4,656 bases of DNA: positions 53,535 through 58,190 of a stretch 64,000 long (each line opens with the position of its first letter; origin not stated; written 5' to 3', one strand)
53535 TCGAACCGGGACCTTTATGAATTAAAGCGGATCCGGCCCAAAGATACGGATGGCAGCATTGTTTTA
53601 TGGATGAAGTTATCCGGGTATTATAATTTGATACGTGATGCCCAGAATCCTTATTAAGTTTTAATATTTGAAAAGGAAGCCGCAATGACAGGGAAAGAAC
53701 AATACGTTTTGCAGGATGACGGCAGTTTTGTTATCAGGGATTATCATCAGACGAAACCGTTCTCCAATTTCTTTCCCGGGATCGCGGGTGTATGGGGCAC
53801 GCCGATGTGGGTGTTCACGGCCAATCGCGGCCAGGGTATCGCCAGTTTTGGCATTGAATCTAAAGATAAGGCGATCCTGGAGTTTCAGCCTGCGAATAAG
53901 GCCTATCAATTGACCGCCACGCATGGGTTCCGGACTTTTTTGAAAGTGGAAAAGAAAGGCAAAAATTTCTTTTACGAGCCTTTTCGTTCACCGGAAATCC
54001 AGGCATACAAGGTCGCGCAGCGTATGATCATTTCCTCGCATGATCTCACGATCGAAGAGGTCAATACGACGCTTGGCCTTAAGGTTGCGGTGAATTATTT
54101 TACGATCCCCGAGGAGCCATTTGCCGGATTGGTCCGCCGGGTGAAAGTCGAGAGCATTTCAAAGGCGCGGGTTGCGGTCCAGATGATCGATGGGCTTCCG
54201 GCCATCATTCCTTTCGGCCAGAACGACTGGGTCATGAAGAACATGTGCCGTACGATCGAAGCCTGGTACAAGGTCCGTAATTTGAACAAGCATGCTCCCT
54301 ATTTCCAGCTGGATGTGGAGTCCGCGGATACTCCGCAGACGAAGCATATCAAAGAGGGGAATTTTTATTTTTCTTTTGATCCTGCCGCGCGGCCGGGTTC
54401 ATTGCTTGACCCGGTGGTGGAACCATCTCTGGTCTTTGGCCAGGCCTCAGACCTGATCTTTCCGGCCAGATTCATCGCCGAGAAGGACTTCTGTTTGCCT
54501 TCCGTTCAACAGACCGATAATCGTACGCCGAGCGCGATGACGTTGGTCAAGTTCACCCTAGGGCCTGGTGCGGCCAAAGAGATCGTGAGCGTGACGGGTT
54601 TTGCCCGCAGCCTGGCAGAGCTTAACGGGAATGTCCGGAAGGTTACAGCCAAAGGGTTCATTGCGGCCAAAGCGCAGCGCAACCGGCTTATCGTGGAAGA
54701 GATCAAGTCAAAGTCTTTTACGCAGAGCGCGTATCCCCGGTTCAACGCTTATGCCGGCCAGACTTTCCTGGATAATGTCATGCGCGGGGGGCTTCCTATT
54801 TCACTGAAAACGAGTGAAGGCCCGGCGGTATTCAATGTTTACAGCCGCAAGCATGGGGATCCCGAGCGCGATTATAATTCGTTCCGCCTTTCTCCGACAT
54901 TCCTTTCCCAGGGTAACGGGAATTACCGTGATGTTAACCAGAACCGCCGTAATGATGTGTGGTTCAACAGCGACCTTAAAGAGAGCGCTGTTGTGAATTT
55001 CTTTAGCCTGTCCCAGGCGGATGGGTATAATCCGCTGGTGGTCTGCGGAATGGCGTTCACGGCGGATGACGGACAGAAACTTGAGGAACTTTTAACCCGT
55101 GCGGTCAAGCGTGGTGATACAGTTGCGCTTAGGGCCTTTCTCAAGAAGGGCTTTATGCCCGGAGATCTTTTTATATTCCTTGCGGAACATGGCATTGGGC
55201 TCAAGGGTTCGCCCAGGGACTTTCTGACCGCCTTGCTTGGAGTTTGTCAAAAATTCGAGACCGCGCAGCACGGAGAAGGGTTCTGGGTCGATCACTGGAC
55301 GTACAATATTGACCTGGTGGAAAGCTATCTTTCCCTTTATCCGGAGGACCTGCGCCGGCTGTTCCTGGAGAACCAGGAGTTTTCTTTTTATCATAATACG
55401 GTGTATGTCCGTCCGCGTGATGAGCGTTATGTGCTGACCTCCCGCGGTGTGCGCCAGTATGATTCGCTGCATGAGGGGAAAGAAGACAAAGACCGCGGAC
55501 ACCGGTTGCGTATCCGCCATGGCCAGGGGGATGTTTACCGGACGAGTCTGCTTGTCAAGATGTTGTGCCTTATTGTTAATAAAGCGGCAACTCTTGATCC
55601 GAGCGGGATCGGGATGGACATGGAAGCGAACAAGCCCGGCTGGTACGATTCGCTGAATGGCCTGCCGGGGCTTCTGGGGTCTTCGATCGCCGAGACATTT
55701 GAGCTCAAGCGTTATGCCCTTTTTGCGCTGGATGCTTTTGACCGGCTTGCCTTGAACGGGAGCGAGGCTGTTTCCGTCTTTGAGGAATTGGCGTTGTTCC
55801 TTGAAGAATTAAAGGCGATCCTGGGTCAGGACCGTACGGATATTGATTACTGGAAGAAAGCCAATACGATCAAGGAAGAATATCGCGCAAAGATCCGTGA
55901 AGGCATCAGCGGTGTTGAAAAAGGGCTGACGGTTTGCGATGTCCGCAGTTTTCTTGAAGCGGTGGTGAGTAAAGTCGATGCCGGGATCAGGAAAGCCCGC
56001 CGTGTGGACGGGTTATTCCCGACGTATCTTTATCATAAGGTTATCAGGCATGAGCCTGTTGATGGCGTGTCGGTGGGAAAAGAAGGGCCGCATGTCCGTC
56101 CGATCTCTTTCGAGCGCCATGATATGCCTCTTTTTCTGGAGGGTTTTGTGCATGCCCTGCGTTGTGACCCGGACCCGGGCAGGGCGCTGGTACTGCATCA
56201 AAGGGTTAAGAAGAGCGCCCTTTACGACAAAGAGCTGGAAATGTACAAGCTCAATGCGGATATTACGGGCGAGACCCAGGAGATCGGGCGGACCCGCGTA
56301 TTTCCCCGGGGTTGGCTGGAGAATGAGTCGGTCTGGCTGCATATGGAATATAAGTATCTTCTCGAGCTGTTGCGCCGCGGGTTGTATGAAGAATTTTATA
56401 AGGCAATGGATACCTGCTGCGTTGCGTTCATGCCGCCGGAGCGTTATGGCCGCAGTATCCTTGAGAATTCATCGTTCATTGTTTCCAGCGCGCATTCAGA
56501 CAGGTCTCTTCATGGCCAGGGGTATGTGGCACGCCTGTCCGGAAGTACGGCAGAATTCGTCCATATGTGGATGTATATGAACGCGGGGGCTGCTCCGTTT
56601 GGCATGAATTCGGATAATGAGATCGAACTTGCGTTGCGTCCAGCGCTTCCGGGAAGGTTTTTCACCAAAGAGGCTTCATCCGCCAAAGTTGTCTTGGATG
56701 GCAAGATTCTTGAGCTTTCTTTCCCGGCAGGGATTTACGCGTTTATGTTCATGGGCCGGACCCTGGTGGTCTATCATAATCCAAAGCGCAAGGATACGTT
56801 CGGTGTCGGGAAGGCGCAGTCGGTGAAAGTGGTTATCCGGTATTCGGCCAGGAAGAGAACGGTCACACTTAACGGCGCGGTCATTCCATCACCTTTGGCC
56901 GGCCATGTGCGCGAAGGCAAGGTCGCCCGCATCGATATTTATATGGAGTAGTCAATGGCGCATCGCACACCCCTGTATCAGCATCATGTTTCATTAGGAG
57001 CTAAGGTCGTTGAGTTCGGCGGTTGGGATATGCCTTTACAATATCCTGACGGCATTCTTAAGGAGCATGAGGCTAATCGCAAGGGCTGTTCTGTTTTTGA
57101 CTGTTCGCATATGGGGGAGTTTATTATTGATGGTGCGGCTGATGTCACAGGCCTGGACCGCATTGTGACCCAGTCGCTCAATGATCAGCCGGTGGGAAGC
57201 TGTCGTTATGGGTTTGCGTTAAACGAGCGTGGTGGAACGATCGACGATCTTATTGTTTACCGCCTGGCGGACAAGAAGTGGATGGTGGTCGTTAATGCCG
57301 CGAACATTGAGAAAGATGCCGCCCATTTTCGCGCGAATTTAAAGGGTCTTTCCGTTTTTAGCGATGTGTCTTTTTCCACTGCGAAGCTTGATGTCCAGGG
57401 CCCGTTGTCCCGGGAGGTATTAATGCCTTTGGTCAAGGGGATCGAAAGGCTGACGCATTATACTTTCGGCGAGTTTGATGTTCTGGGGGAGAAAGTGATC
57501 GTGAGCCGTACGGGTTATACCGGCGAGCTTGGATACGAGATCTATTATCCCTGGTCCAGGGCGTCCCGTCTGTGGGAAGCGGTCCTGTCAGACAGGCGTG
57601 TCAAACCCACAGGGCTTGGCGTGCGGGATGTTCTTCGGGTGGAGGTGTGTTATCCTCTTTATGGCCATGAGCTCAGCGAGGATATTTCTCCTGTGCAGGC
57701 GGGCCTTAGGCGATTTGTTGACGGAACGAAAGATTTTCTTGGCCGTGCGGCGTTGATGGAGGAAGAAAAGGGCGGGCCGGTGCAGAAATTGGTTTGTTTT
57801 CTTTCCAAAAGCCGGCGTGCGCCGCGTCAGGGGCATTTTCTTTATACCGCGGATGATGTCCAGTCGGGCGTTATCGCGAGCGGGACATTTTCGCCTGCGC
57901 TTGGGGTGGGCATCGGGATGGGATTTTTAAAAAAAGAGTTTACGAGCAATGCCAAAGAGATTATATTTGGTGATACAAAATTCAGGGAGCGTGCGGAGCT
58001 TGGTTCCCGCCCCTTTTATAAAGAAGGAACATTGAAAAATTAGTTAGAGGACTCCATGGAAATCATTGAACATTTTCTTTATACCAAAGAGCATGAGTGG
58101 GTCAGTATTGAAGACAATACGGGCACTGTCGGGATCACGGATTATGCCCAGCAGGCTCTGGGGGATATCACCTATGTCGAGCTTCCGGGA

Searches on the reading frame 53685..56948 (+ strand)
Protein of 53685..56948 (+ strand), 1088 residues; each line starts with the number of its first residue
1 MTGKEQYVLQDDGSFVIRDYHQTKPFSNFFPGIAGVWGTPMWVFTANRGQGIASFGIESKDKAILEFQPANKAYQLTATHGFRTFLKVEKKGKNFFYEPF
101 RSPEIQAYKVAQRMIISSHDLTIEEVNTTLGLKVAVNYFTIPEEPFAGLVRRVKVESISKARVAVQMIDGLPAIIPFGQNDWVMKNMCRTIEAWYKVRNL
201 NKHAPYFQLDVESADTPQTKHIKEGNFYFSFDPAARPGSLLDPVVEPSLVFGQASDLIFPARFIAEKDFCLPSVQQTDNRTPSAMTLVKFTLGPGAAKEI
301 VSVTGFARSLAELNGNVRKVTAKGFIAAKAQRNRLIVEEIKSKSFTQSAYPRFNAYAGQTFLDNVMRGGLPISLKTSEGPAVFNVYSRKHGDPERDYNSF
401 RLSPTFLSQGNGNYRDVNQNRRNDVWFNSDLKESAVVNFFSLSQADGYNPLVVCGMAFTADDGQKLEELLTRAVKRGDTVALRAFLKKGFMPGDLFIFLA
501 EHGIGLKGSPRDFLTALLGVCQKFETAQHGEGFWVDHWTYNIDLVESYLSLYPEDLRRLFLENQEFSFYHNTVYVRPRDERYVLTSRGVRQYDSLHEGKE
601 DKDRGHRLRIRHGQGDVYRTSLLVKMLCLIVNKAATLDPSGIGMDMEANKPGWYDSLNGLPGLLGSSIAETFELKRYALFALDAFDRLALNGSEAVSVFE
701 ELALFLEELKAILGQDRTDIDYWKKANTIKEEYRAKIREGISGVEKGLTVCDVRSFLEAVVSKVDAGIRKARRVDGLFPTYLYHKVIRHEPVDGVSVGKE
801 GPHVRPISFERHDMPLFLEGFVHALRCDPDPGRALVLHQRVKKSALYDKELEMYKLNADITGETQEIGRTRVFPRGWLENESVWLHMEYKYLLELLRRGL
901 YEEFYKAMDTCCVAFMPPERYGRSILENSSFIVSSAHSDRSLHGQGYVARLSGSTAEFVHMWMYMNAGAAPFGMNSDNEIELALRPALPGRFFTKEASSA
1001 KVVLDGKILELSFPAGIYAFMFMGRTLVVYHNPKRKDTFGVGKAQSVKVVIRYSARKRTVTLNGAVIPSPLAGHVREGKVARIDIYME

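Call 44: search_protein_families(library=pfam, proteins=[window:53685-56948:+], max_evalue=5)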
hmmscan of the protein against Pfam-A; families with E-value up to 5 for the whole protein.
window:53685-56948:+ (1088 aa): 0 families

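Call 90: search_protein_families(library=ncbifam, proteins=[window:53685-56948:+], max_evalue=0.01)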
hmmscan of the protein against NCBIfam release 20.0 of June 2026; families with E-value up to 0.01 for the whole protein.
window:53685-56948:+ (1088 aa): 1 family
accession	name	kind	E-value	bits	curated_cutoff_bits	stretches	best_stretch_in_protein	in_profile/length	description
NF058639.1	GH149_beta_1_3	equivalog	9.9e-40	136.1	1150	3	10-203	13-197/1134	1,3-beta-D-glucan phosphorylase, GH149 family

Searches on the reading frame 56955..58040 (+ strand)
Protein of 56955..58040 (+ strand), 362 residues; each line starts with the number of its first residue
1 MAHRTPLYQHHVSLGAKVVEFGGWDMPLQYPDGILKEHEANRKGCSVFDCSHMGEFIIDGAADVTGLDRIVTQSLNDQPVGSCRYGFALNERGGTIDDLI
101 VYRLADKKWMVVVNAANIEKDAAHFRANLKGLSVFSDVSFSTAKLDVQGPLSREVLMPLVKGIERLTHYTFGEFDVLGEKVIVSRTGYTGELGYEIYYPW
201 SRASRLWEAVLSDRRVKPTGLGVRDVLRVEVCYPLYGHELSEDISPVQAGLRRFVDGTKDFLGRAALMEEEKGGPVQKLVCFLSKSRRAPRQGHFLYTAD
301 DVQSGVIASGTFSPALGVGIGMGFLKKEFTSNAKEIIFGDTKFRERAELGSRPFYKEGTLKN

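Call 89: search_protein_families(library=pfam, proteins=[window:56955-58040:+], max_evalue=0.00001)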
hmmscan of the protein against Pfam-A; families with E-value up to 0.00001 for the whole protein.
window:56955-58040:+ (362 aa): 2 families
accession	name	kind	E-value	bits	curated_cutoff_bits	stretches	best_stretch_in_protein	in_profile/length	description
PF01571.26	GCV_T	-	2.4e-81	273.2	25.6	1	7-253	1-254/255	Aminomethyltransferase folate-binding domain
PF08669.17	GCV_T_C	-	4.7e-10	39.7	25.9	1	278-356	2-80/80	Glycine cleavage T-protein C-terminal barrel domain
